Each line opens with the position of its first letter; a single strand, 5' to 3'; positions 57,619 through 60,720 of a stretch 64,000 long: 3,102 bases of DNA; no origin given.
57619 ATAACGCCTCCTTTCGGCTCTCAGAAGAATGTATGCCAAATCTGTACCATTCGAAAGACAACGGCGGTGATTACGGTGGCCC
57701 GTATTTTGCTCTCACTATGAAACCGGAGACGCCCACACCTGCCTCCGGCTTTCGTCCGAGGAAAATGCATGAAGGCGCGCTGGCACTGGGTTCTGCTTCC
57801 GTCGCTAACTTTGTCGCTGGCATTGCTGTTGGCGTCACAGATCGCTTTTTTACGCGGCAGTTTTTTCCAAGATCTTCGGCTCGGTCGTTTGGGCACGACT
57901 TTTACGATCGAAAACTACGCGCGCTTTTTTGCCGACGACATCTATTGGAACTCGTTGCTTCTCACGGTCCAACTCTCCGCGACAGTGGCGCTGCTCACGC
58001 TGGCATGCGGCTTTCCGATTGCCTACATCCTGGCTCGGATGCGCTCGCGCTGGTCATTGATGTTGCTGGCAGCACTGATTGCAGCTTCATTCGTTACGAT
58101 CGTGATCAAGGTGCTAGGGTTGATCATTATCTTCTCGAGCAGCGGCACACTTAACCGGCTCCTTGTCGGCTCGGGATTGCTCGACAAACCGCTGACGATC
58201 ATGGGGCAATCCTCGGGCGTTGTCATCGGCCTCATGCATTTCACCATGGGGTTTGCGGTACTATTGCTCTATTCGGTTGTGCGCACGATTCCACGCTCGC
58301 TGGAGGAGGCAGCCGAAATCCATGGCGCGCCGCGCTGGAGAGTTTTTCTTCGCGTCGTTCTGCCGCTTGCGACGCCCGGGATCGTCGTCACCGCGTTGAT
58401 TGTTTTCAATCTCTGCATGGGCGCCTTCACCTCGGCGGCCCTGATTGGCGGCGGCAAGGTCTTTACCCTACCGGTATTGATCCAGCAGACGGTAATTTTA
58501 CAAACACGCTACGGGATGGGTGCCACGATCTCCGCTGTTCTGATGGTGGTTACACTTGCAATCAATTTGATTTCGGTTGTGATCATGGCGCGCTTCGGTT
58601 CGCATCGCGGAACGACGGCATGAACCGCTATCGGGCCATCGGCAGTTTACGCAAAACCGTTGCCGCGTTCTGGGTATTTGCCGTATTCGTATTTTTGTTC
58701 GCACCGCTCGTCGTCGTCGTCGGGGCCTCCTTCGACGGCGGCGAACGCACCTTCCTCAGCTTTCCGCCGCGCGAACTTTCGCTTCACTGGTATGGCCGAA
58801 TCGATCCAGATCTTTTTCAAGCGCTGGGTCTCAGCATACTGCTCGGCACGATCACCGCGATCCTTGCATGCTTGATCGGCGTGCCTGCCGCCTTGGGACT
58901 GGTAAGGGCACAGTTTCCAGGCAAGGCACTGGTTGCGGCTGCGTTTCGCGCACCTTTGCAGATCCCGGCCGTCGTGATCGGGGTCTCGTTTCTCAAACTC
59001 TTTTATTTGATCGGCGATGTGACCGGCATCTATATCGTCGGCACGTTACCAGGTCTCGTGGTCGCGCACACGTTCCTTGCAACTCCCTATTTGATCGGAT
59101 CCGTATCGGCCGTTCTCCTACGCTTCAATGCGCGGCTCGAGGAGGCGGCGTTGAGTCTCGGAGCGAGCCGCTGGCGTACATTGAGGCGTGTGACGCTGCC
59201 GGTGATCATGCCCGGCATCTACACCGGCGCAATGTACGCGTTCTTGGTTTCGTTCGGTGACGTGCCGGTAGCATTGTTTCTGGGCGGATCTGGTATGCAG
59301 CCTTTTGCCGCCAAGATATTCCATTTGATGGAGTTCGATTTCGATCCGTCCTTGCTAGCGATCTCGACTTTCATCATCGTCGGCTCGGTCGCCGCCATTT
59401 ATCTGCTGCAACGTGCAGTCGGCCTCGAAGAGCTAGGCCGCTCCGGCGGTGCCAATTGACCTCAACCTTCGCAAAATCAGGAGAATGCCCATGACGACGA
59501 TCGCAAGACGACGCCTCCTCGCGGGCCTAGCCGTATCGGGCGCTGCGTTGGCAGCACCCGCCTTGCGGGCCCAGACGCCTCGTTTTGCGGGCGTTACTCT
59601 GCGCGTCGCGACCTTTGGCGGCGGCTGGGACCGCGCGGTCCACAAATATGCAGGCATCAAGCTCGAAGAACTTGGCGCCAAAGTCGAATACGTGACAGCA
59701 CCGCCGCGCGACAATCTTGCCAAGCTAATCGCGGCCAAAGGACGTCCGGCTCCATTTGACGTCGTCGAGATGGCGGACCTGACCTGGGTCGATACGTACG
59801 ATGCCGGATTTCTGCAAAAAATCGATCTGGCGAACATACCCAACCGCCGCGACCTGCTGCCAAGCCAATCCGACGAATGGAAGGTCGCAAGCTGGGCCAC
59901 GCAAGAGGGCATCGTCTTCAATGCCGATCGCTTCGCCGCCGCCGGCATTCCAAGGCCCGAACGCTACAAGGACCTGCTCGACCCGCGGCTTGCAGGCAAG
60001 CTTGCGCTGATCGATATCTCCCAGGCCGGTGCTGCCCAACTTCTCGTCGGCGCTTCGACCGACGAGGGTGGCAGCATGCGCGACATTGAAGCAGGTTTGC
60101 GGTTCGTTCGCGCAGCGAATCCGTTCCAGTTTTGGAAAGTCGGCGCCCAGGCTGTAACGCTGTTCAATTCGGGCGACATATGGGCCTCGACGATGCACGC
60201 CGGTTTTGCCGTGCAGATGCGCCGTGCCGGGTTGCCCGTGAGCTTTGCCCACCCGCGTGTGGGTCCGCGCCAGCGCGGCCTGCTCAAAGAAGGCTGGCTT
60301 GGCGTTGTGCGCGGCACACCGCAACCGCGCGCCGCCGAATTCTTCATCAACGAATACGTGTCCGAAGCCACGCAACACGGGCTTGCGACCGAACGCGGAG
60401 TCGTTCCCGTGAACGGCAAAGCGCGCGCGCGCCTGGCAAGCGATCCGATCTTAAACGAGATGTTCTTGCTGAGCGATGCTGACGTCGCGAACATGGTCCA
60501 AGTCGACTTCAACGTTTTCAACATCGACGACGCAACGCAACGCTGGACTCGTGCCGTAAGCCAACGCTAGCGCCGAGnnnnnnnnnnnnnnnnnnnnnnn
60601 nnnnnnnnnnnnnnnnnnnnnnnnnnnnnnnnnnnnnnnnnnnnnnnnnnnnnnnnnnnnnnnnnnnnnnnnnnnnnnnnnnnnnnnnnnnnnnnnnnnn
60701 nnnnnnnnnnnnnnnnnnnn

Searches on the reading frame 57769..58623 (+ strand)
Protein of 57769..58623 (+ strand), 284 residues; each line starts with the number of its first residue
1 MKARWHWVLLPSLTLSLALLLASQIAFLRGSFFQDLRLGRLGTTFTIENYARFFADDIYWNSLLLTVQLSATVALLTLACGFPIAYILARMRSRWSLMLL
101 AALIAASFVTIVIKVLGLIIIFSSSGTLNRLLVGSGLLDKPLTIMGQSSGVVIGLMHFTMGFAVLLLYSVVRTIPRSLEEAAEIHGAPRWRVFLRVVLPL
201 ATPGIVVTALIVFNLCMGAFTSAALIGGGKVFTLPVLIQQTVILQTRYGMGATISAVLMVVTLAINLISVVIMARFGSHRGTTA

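Call 4: search_protein_families(library=pfam, proteins=[window:57769-58623:+], max_evalue=0.001)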
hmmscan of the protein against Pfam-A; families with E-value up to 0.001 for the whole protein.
window:57769-58623:+ (284 aa): 1 family
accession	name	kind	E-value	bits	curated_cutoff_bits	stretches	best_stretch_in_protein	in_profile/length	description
PF00528.27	BPD_transp_1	-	5.6e-15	56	26.4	1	81-275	1-177/184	Binding-protein-dependent transport system inner membrane component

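Call 5: search_protein_families(library=ncbifam, proteins=[window:57769-58623:+], max_evalue=0.001)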
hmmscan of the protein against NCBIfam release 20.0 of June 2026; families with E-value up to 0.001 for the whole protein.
window:57769-58623:+ (284 aa): 30 families (the best 25 are shown)
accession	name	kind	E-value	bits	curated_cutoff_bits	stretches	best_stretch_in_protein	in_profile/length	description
NF007044.0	PRK09497.1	equivalog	8.1e-41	140.3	348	1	27-262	30-264/285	spermidine/putrescine ABC transporter permease PotB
NF007963.0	PRK10683.1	equivalog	8e-28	97.7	489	1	39-267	75-302/317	putrescine ABC transporter permease PotH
TIGR03262.1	PhnU2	equivalog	5.5e-23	81.4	593.25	1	31-276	24-260/546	putative 2-aminoethylphosphonate ABC transporter permease subunit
NF043074.1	MMSYN1_0196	equivalog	6.2e-22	78.2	350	1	4-280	9-269/277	spermidine/putrescine ABC transporter permease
NF011624.0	PRK15050.1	equivalog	4.2e-20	72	247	1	4-275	24-288/297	2-aminoethylphosphonate ABC transporter permease subunit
TIGR00969.1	3a0106s02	subfamily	7.6e-19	68.2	240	1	47-272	47-269/272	sulfate ABC transporter permease subunit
TIGR03226.1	PhnU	equivalog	1.2e-15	57.8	283.45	1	12-266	43-297/311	2-aminoethylphosphonate ABC transporter permease subunit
TIGR01581.1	Mo_ABC_porter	hypoth_equivalog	2.7e-15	56.5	210.3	1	59-263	19-220/225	ABC transporter permease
TIGR02139.1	permease_CysT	equivalog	7.1e-15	55.3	246.1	1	44-269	33-255/265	sulfate ABC transporter permease subunit CysT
TIGR02141.1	modB_ABC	equivalog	1.3e-13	51.1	182.6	1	65-268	2-201/208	molybdate ABC transporter permease subunit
NF006939.0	PRK09421.1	equivalog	6.1e-13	48.7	262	1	58-273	7-217/230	molybdate ABC transporter permease subunit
NF006955.0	PRK09433.2-3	equivalog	6.7e-13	48.1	801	1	47-268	38-259/543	thiamine/thiamine pyrophosphate ABC transporter permease ThiP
TIGR02140.1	permease_CysW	equivalog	7e-13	48.7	329.1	1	47-269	33-252/261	sulfate ABC transporter permease subunit CysW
NF007852.0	PRK10561.1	equivalog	8.3e-13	48.8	335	1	45-276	54-287/295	sn-glycerol-3-phosphate ABC transporter permease UgpA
NF006954.0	PRK09433.1-5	equivalog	2.3e-12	46.4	821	1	64-265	49-251/530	thiamine/thiamine pyrophosphate ABC transporter permease ThiP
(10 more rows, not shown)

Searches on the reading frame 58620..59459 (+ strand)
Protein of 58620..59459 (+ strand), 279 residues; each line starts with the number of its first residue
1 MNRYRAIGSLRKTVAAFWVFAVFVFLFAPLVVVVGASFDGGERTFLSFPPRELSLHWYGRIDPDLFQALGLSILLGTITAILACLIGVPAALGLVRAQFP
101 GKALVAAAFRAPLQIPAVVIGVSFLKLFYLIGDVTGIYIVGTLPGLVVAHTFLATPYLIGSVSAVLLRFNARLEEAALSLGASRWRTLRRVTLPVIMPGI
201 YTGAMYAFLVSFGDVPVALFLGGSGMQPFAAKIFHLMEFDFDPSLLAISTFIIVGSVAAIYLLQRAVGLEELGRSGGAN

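Call 4: search_protein_families(library=pfam, proteins=[window:58620-59459:+], max_evalue=0.001)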
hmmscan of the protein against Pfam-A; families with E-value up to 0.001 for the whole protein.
window:58620-59459:+ (279 aa): 1 family
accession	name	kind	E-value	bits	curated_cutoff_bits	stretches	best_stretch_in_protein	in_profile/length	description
PF00528.27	BPD_transp_1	-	2.5e-13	50.6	26.4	1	86-265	4-176/184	Binding-protein-dependent transport system inner membrane component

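Call 5: search_protein_families(library=ncbifam, proteins=[window:58620-59459:+], max_evalue=0.001)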
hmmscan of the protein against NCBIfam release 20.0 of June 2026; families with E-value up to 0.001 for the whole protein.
window:58620-59459:+ (279 aa): 32 families (the best 25 are shown)
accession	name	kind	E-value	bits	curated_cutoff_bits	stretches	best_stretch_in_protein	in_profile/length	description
NF007047.0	PRK09500.1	equivalog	4.1e-38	131.4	326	1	11-264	3-249/257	spermidine/putrescine ABC transporter permease PotC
NF007889.0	PRK10592.1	equivalog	8.7e-28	97.7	476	1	17-260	14-256/281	putrescine ABC transporter permease PotI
TIGR00969.1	3a0106s02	subfamily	1.2e-27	97.1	240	1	18-216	23-216/272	sulfate ABC transporter permease subunit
TIGR01581.1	Mo_ABC_porter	hypoth_equivalog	5.3e-26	91.5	210.3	1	61-254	15-217/225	ABC transporter permease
NF040839.1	tungstate_WtpB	equivalog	1.8e-24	86.7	340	1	61-216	38-198/251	tungstate ABC transporter permease WtpB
TIGR02139.1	permease_CysT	equivalog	3.3e-24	85.9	246.1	1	56-241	39-234/265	sulfate ABC transporter permease subunit CysT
TIGR02141.1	modB_ABC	equivalog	4.2e-24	85.4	182.6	1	71-262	2-201/208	molybdate ABC transporter permease subunit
TIGR02140.1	permease_CysW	equivalog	6.2e-23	81.6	329.1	1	13-207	4-193/261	sulfate ABC transporter permease subunit CysW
TIGR03255.1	PhnV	equivalog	1.2e-21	77.6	358.7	1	15-252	16-250/270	2-aminoethylphosphonate ABC transport system, membrane component PhnV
NF008208.0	PRK10971.1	equivalog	4.1e-20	72.4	415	1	56-261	47-261/277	sulfate/thiosulfate ABC transporter permease CysT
NF006939.0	PRK09421.1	equivalog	5.2e-20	71.8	262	1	63-215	6-165/230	molybdate ABC transporter permease subunit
NF043073.1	MMSYN1_0195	equivalog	1.2e-18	66.8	1250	1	20-225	11-209/1021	spermidine/putrescine ABC transporter permease/substrate-binding protein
TIGR03262.1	PhnU2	equivalog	8e-17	61.1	593.25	1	12-234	4-223/546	putative 2-aminoethylphosphonate ABC transporter permease subunit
NF008620.0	PRK11602.1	equivalog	1.7e-16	60.3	442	1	58-206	55-209/291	sulfate/thiosulfate ABC transporter permease CysW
NF011624.0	PRK15050.1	equivalog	1.1e-14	54.3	247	1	17-270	30-288/297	2-aminoethylphosphonate ABC transporter permease subunit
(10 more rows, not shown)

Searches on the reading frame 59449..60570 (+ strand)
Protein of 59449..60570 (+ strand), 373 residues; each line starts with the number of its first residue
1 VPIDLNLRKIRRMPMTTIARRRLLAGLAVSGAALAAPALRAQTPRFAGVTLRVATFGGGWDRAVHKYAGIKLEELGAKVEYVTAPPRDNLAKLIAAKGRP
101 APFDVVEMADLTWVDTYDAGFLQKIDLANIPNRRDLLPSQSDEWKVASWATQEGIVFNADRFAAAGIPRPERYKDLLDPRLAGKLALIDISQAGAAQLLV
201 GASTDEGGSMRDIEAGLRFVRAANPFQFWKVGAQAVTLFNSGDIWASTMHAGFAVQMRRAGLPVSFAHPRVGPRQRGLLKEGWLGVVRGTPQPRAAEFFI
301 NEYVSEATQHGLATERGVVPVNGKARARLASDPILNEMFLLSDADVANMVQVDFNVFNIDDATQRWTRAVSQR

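Call 4: search_protein_families(library=pfam, proteins=[window:59449-60570:+], max_evalue=0.001)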
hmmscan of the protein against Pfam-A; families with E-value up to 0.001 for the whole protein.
window:59449-60570:+ (373 aa): 3 families
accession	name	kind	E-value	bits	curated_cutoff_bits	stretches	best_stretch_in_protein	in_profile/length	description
PF13416.11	SBP_bac_8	-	2.2e-13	51.1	27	1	75-327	10-267/279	Bacterial extracellular solute-binding protein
PF01547.30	SBP_bac_1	-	2.6e-10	41.2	26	1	75-309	22-306/307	Bacterial extracellular solute-binding protein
PF13343.11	SBP_bac_6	-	2.2e-08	34.3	24.6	1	119-324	27-220/245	Bacterial extracellular solute-binding protein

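Call 5: search_protein_families(library=ncbifam, proteins=[window:59449-60570:+], max_evalue=0.001)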
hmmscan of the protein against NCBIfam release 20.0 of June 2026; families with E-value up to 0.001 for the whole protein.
window:59449-60570:+ (373 aa): 1 family
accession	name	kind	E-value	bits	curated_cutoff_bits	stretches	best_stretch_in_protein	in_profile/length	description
TIGR03261.1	phnS2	equivalog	0.00016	20.9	392.75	1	91-324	63-291/334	putative 2-aminoethylphosphonate ABC transporter substrate-binding protein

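Call 56: search_solved_structures(query=window:59449-60570:+, max_evalue=0.01)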
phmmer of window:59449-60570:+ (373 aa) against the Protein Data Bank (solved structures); distinct sequences matched with E-value up to 0.01: 2.
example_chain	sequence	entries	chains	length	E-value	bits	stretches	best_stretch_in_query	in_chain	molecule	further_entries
4i1d_A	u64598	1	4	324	3.2e-06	29.6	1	74-325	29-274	ABC transporter substrate-binding protein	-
6wce_A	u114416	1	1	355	0.0007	21.9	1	130-331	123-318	Pyridoxal-5-phosphate binding protein A (P5PA)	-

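Call 78: find_homologous_proteins(query=window:59491-60570:+, max_evalue=0.00001)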
Query window:59491-60570:+ (359 aa): 118 proteins with E <= 0.00001 among 8000 candidates.
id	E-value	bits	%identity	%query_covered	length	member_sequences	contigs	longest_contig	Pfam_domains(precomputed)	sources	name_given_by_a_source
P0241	1.1e-234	796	100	100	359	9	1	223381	PF13416.12,PF13343.12,PF01547.31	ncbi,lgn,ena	-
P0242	2.3e-204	696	83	100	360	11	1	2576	PF13416.12,PF13343.12,PF01547.31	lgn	-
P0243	1.9e-199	680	81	100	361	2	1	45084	PF13416.12,PF13343.12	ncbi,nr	ncbi:MAG: extracellular solute-binding protein [Proteobacteria bacterium]|nr:extracellular solute-bi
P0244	3.8e-197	672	82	100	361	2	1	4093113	PF13416.12,PF13343.12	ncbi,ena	-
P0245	1.4e-196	671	82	100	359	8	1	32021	PF13416.12,PF13343.12,PF01547.31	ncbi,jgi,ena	jgi:putative spermidine/putrescine transport system substrate-binding protein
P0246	1.6e-196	670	82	100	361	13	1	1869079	PF13416.12,PF13343.12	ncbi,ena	-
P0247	5.0e-196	669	81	100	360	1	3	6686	PF13416.12,PF13343.12,PF01547.31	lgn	-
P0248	4.6e-195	666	81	100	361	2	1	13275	PF13416.12,PF13343.12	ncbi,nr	ncbi:MAG: extracellular solute-binding protein [Rhodospirillales bacterium]|nr:extracellular solute-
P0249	1.5e-190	651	80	100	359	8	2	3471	PF13416.12,PF13343.12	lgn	-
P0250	4.9e-190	649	80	99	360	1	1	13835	PF13416.12,PF13343.12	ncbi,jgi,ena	jgi:putative spermidine/putrescine transport system substrate-binding protein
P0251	6.0e-190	649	79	100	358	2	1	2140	PF13416.12,PF13343.12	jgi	-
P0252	2.0e-186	637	79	99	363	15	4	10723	PF13416.12,PF13343.12,PF01547.31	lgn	-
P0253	3.2e-186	637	81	93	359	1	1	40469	PF13416.12,PF13343.12,PF01547.31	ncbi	-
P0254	1.5e-185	634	77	100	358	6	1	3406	PF13416.12,PF13343.12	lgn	-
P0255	2.5e-185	634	77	100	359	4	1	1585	PF13416.12,PF13343.12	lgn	-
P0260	7.8e-179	612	76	99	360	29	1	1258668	PF13416.12,PF13343.12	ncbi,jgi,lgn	jgi:spermidine/putrescine-binding protein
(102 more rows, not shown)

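Call 83: find_encoding_contigs(protein=P0244, flank=10000, max_places=1)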
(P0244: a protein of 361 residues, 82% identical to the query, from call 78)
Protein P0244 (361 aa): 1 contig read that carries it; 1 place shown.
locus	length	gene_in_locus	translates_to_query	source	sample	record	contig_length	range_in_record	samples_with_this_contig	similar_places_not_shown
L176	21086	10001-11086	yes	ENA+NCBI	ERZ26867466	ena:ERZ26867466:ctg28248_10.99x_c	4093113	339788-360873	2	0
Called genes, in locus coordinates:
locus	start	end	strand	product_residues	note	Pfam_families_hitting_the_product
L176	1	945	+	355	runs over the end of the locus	PF00005:ABC_tran, PF08402:TOBE_2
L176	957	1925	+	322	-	PF14226:DIOX_N, PF03171:2OG-FeII_Oxy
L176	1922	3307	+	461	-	PF03972:MmgE_PrpD_N, PF19305:MmgE_PrpD_C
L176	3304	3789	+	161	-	PF04115:Ureidogly_lyase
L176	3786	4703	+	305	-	PF01522:Polysacc_deac_1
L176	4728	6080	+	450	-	PF00355:Rieske, PF19301:LigXa_C (faint)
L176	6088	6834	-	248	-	-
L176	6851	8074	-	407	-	PF00355:Rieske, PF00848:Ring_hydroxyl_A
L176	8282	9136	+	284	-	PF00528:BPD_transp_1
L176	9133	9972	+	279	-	PF00528:BPD_transp_1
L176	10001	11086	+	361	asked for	PF13416:SBP_bac_8, PF13343:SBP_bac_6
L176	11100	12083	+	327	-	PF02558:ApbA, PF08546:ApbA_C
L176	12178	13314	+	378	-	PF00155:Aminotran_1_2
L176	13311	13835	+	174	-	-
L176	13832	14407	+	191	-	PF02775:TPP_enzyme_C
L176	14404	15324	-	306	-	PF00126:HTH_1, PF03466:LysR_substrate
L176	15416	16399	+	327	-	PF14226:DIOX_N, PF03171:2OG-FeII_Oxy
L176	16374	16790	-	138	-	-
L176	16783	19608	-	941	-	PF13510:Fer2_4, PF07992:Pyr_redox_2 (weak), PF17806:SO_alpha_A3, PF01571:GCV_T, PF08669:GCV_T_C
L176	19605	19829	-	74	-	PF04267:SoxD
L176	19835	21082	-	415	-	PF00890:FAD_binding_2 (faint), PF01266:DAO, PF13450:NAD_binding_8 (weak)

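Call 84: find_encoding_contigs(protein=P0260, flank=10000, max_places=1)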
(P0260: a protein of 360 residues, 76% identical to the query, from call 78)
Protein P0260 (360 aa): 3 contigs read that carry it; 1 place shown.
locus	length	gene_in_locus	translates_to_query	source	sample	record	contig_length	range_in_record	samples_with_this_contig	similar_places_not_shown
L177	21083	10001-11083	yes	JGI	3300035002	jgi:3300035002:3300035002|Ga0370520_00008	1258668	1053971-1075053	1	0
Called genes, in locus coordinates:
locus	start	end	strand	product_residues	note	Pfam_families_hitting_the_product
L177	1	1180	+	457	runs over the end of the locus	PF03972:MmgE_PrpD_N, PF19305:MmgE_PrpD_C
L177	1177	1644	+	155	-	PF04115:Ureidogly_lyase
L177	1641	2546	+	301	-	PF01522:Polysacc_deac_1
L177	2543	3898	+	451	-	PF00355:Rieske, PF19301:LigXa_C (faint)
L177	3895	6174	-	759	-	PF18364:Molybdopterin_N (faint), PF00384:Molybdopterin, PF01568:Molydop_binding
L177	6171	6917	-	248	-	-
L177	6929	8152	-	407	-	PF00355:Rieske, PF00848:Ring_hydroxyl_A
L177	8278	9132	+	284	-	PF00528:BPD_transp_1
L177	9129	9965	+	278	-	PF00528:BPD_transp_1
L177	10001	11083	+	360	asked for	PF13416:SBP_bac_8, PF13343:SBP_bac_6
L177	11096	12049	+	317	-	PF02558:ApbA, PF08546:ApbA_C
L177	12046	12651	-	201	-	PF00440:TetR_N, PF13305:TetR_C_33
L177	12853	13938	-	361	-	PF10098:DUF2336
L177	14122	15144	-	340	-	PF03448:MgtE_N (faint), PF14842:FliG_N, PF14841:FliG_M, PF01706:FliG_C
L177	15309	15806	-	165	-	PF00383:dCMP_cyt_deam_1, PF14437:MafB19-deam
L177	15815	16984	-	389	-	PF13378:MR_MLE_C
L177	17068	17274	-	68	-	PF11390:FdsD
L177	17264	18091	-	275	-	PF02634:FdhD-NarQ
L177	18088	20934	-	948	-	PF13510:Fer2_4, PF10588:NADH-G_4Fe-4S_3, PF12837:Fer4_6 (faint), PF12838:Fer4_7, PF00037:Fer4 (weak), PF04879:Molybdop_Fe4S4, PF00384:Molybdopterin, PF01568:Molydop_binding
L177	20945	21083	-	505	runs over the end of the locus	PF01512:Complex1_51K, PF10589:NADH_4Fe-4S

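Call 85: predict_structure(alignment_id=A4)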
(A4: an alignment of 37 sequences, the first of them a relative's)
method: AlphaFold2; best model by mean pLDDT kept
length: 359 residues; sequences in the alignment: 37
mean_pLDDT: 90.8   pTM: 0.85
mean pLDDT of the five models: 90.8, 90.7, 90.8, 90.4, 90.0
residues with pLDDT >= 90: 305; 70-90: 24; 50-70: 3; < 50: 27
segments of 3 or more residues with pLDDT < 50: 1-27
pLDDT, mean of each block of 10 residues (from residue 1): 42 42 49 95 92 97 97 95 95 95 97 98 95 96 98 98 97 93 96 96 95 92 97 96 95 95 95 97 98 96 93 92 92 93 94 88
secondary structure, 60 per line:
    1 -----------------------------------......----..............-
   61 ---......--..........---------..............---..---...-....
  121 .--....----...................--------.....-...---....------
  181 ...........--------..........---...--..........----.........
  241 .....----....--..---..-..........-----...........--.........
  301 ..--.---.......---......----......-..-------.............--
elements in order: E36-41 H46-59 E64-69 H72-81 E91-95 H96-104 H117-121 E132-144 H145-150 H159-163 E171-174 H181-191 H200-209 E213-215 H218-227 E232-236 H237-245 E250-253 E264-273 H279-289 H292-302 H309-315 H319-324 H329-334 H345-357

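Call 87: fold_search(model_id=the predicted structure, library=pdb)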
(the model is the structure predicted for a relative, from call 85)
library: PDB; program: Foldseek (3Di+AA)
matches with E <= 10: 1672; with E <= 0.001: 1252
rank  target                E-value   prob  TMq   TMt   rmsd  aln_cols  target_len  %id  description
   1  4i1d_C                3.3e-22  1.00  0.74  0.81   3.5       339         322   19  The crystal structure of an ABC transporter substrate-binding protein from Bradyrhizobium japonicum USDA 110 (released 2012-12-05)
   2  4edp_A                9.4e-22  1.00  0.74  0.83   3.1       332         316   20  1.85 Angstrom resolution crystal structure of an ABC transporter from Clostridium perfringens ATCC 13124 (released 2012-04-11)
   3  7xjm_C                2.4e-21  1.00  0.67  0.74   4.3       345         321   18  Structure of VcPotD1 in complex with spermidine (released 2023-04-26)
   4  4i1d_A                3.0e-21  1.00  0.71  0.78   4.1       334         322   18  The crystal structure of an ABC transporter substrate-binding protein from Bradyrhizobium japonicum USDA 110 (released 2012-12-05)
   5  7xjn_B                5.8e-21  1.00  0.64  0.71   4.8       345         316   17  Structure of VcPotD1 in complex with norspermidine (released 2023-04-26)
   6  5l9p_B                6.1e-21  1.00  0.71  0.74  10.6       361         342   17  Crystal structure of the PBP MotA from A. tumefaciens B6 (released 2016-09-21)
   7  5l9p_A                6.5e-21  1.00  0.71  0.75   3.9       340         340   18  Crystal structure of the PBP MotA from A. tumefaciens B6 (released 2016-09-21)
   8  7xjm_A                8.2e-21  1.00  0.65  0.72   4.6       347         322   17  Structure of VcPotD1 in complex with spermidine (released 2023-04-26)
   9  5l9i_A                1.3e-20  1.00  0.67  0.73   4.7       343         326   21  Crystal structure of the periplasmic binding protein MotA in complex with DFG from A. tumefaciens B6 (released 2016-09-21)
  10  7xjm_B                2.0e-20  1.00  0.66  0.73   4.4       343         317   17  Structure of VcPotD1 in complex with spermidine (released 2023-04-26)
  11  7xjm_D                3.0e-20  1.00  0.65  0.72   4.3       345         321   18  Structure of VcPotD1 in complex with spermidine (released 2023-04-26)
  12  7xjn_C                3.8e-20  1.00  0.66  0.73   4.3       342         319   18  Structure of VcPotD1 in complex with norspermidine (released 2023-04-26)
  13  3pu5                  5.7e-20  1.00  0.75  0.82   3.2       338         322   18  The crystal structure of a putative extracellular solute-binding protein from Bordetella parapertussis (released 2010-12-22)
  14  6tg3_C                5.7e-20  1.00  0.67  0.74   4.6       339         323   21  Crystal Structure of the PBP/SBP MotA in complex with glucopinic acid from A. tumefaciens B6/R10 (released 2020-01-22)
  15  5l9i_B                6.8e-20  1.00  0.67  0.73   4.7       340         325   21  Crystal structure of the periplasmic binding protein MotA in complex with DFG from A. tumefaciens B6 (released 2016-09-21)
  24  4r6y                  5.0e-19  1.00  0.66  0.74   4.3       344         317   18  Crystal structure of solute-binding protein stm0429 from salmonella enterica subsp. enterica serovar typhimurium str. lt (released 2014-09-10)
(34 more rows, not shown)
